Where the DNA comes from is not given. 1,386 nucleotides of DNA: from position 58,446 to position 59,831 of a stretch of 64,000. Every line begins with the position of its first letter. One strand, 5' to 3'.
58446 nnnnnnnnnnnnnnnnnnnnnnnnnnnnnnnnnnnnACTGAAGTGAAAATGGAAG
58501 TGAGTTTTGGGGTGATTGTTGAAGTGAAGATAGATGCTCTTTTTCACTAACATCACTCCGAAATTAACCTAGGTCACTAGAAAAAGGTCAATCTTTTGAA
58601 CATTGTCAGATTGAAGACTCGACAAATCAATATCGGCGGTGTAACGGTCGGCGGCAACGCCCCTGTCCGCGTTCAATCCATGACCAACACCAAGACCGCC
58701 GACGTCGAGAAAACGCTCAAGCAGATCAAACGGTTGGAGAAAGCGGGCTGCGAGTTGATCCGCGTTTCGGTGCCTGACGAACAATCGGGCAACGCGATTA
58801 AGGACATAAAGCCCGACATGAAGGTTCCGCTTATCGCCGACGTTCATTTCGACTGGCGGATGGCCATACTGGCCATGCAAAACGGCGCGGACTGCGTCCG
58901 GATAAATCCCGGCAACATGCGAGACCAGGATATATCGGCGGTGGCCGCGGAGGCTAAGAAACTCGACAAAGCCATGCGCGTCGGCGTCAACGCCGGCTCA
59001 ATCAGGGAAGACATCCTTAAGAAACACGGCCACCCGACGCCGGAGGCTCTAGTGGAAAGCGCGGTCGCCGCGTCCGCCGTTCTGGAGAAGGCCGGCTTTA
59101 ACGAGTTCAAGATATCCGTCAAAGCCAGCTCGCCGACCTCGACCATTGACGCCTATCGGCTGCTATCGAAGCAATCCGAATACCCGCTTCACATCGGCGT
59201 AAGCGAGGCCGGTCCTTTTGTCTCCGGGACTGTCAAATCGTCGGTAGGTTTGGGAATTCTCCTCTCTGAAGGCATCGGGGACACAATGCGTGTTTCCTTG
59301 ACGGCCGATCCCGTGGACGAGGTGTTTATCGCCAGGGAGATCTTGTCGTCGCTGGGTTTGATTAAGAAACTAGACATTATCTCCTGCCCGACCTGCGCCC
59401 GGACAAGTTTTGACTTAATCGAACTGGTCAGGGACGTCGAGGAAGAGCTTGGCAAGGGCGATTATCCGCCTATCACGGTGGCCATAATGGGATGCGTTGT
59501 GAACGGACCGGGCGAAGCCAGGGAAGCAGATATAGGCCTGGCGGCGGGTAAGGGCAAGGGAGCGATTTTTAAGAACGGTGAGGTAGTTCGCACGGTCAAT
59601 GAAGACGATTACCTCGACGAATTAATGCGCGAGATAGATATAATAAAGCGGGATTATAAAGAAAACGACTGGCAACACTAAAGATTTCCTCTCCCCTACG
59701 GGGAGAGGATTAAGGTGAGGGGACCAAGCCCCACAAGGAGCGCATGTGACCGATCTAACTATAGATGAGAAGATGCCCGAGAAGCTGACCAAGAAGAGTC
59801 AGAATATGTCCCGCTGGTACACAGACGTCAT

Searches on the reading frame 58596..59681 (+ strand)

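Call 65: search_protein_families(library=pfam, proteins=[window:58596-59681:+], max_evalue=0.0001)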
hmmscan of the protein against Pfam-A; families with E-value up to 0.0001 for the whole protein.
window:58596-59681:+ (361 aa): 1 family
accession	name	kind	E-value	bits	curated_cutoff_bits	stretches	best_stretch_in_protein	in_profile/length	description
PF04551.19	GcpE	-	3.3e-139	464.1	32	1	8-348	1-342/343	GcpE protein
